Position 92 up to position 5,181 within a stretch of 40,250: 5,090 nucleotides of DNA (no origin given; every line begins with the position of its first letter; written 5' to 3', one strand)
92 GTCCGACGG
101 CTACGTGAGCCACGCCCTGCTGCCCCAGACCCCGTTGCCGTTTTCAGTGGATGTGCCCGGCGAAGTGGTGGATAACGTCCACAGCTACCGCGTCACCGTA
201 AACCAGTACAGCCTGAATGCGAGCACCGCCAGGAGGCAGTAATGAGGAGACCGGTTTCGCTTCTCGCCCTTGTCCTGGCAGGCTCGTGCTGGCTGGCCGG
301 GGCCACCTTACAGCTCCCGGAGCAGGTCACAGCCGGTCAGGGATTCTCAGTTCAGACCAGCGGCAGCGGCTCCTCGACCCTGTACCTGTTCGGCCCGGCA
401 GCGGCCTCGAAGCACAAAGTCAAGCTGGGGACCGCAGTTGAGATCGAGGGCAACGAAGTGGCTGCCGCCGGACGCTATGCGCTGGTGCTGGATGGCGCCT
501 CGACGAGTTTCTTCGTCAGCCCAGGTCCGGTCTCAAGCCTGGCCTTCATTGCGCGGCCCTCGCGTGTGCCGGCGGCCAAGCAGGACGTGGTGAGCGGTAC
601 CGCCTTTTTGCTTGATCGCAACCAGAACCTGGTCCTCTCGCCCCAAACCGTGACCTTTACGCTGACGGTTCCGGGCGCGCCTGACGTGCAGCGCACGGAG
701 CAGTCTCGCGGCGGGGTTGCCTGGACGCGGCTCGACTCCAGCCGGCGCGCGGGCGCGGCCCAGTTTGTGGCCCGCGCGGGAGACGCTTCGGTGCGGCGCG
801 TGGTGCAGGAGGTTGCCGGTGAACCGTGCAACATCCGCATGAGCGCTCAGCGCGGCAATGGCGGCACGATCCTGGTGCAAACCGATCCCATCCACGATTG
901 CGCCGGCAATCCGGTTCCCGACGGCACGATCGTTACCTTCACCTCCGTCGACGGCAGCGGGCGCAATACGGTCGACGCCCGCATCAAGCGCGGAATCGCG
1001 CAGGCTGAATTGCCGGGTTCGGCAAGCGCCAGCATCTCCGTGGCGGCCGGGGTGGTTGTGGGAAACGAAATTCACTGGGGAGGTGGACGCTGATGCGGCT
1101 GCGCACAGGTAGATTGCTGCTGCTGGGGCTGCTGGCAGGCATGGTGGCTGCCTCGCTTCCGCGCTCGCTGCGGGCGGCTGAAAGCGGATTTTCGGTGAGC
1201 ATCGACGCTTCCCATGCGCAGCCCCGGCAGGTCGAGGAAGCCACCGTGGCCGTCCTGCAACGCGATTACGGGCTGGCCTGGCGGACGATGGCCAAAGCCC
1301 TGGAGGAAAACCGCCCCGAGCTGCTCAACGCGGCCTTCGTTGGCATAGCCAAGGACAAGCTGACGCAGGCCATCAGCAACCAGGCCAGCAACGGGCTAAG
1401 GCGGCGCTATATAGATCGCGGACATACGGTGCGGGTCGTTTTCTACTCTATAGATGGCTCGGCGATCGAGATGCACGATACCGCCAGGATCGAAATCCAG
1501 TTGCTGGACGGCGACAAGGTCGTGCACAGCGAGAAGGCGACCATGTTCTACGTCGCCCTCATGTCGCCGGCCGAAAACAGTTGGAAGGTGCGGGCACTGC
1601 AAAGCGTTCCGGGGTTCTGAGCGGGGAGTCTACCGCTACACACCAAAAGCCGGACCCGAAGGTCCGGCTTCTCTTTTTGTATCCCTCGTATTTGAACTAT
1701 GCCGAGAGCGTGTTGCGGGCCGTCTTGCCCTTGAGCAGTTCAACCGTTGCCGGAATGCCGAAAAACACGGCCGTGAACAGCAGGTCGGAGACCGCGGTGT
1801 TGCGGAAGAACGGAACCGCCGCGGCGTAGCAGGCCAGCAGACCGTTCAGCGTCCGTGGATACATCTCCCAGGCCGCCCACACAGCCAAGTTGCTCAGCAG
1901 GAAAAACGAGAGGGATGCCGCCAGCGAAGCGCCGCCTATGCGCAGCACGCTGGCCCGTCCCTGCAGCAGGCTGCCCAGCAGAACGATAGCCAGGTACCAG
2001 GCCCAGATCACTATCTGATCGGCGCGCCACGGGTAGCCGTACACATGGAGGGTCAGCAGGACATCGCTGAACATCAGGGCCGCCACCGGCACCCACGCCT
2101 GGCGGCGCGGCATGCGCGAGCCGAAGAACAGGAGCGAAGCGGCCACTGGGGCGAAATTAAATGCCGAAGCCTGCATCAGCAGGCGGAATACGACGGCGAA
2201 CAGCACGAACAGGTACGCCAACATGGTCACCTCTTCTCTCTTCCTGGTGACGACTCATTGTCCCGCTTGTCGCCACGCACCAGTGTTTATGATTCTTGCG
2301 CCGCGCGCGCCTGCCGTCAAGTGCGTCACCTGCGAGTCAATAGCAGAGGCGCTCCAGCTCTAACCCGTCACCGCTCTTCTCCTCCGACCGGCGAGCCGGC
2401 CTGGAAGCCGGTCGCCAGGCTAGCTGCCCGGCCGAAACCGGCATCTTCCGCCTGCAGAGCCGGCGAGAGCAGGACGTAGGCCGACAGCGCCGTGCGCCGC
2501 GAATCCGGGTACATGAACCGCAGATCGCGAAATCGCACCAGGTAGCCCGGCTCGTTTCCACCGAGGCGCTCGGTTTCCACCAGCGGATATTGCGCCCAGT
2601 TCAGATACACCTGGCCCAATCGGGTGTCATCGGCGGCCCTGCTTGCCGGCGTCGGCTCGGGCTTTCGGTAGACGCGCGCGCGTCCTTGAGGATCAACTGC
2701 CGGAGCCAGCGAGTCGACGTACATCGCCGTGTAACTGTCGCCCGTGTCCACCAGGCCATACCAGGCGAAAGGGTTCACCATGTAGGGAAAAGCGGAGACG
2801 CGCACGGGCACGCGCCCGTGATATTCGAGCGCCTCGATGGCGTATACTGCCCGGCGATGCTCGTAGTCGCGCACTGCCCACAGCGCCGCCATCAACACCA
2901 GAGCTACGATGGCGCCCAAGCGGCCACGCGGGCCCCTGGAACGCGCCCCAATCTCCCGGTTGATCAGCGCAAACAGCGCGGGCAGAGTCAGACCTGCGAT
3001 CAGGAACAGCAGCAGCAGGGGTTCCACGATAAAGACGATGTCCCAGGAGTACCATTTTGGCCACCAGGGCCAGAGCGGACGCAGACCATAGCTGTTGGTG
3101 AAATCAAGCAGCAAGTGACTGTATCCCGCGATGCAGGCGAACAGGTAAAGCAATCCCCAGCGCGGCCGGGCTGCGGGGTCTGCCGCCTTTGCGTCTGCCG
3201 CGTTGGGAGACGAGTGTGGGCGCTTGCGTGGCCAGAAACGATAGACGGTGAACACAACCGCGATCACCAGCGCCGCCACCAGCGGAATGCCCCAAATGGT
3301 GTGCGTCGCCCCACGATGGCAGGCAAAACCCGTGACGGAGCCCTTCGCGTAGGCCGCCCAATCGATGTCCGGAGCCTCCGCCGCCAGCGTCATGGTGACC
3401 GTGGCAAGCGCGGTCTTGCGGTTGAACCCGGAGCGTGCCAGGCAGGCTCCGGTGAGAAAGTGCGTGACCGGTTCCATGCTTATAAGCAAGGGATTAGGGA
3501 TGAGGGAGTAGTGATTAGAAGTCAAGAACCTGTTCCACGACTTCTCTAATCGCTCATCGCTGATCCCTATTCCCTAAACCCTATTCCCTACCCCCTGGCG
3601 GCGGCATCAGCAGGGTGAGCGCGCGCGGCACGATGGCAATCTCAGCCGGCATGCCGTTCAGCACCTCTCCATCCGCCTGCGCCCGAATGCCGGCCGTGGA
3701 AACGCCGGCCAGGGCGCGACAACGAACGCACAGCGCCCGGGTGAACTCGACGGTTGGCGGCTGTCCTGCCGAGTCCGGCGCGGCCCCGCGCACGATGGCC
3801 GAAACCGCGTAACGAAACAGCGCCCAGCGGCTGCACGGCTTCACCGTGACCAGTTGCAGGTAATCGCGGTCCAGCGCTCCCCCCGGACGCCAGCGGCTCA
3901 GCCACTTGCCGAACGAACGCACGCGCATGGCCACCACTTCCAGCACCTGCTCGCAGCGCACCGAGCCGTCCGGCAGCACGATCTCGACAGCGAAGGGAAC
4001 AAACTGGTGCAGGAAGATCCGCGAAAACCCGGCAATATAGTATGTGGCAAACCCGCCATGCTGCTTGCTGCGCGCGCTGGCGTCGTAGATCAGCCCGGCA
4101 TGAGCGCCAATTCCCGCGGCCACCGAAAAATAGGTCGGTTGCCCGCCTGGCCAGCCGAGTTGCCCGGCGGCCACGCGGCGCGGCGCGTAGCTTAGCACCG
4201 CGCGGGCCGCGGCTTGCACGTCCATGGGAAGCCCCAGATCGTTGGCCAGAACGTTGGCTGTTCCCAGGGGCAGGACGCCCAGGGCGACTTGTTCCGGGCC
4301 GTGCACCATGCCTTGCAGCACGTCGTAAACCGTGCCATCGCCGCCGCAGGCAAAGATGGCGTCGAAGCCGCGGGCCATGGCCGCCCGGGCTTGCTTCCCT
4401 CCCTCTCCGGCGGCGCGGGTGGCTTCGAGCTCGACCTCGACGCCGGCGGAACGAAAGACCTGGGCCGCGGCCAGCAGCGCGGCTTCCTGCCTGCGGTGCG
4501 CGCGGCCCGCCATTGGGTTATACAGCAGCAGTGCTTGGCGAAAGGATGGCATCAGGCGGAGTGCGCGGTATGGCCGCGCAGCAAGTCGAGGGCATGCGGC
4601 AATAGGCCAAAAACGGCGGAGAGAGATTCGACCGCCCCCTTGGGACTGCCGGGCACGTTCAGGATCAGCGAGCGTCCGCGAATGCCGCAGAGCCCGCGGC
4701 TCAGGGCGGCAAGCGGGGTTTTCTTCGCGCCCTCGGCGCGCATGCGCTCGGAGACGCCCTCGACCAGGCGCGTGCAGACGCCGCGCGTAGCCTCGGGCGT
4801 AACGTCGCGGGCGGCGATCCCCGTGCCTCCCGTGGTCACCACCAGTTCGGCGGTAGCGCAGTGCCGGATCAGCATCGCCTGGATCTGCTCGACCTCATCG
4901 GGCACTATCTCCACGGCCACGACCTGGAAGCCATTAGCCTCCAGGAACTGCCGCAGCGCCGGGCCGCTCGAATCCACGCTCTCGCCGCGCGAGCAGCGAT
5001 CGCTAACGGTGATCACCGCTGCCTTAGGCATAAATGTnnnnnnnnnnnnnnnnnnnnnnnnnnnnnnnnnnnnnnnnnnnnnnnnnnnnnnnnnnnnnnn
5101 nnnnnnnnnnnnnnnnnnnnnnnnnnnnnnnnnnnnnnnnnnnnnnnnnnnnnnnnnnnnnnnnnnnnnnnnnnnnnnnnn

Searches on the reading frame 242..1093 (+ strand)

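Call 12: search_protein_families(library=pfam, proteins=[window:242-1093:+], max_evalue=0.001)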
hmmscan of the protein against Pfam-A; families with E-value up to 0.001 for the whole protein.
window:242-1093:+ (283 aa): 1 family
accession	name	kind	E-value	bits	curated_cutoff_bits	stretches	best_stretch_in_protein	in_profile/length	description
PF09134.16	Invasin_D3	-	0.00026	21.9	33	0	103-179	8-82/98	Invasin, domain 3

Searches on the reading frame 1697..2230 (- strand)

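Call 12: search_protein_families(library=pfam, proteins=[window:1697-2230:-], max_evalue=0.001)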
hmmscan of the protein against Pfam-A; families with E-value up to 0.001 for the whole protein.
window:1697-2230:- (177 aa): 1 family
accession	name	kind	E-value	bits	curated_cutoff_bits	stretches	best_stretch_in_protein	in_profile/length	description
PF20221.3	DUF6580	-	1.8e-37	129.5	27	1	3-163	8-155/162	Family of unknown function (DUF6580)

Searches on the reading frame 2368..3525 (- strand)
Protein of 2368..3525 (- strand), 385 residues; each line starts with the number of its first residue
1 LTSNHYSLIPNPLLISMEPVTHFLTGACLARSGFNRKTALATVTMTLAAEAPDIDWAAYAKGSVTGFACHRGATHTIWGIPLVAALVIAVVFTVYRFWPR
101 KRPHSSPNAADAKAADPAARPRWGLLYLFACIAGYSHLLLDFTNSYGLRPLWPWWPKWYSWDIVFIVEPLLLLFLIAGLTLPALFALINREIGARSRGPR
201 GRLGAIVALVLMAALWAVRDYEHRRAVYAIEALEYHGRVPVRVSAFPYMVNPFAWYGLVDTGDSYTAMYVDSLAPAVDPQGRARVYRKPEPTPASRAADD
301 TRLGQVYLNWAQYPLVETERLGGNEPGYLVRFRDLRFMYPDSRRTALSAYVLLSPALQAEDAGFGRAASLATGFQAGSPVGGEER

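Call 12: search_protein_families(library=pfam, proteins=[window:2368-3525:-], max_evalue=0.001)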
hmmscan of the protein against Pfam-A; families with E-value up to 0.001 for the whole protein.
window:2368-3525:- (385 aa): 1 family
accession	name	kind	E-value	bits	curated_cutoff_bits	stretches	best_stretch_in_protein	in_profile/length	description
PF04307.19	YdjM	-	3e-26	92.4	29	1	17-222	1-172/176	YdjM inner membrane protein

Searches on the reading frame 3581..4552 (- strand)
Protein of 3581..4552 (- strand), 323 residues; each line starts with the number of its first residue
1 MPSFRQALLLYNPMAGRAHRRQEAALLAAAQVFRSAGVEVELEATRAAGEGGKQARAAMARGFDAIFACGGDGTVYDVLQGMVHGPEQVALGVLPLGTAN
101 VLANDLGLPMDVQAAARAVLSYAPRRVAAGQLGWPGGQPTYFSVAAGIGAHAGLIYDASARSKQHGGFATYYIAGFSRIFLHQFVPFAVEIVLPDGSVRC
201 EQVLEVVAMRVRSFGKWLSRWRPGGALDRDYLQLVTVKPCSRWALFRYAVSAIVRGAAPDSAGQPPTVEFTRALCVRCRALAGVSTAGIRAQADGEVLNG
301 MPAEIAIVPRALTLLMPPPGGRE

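Call 12: search_protein_families(library=pfam, proteins=[window:3581-4552:-], max_evalue=0.001)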
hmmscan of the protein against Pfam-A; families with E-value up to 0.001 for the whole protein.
window:3581-4552:- (323 aa): 2 families
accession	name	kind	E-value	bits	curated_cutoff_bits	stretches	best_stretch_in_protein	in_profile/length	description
PF00781.29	DAGK_cat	-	5.8e-28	97.4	23.6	1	7-131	2-124/125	Diacylglycerol kinase catalytic domain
PF19279.4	YegS_C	-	3e-08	34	27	1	143-315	2-157/158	YegS C-terminal NAD kinase beta sandwich-like domain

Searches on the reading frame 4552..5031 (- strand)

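Call 12: search_protein_families(library=pfam, proteins=[window:4552-5031:-], max_evalue=0.001)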
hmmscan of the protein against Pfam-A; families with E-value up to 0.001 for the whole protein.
window:4552-5031:- (159 aa): 1 family
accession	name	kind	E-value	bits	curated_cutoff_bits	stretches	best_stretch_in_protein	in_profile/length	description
PF00994.29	MoCF_biosynth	-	7.6e-31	107.2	26.6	1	5-142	1-140/144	Probable molybdopterin binding domain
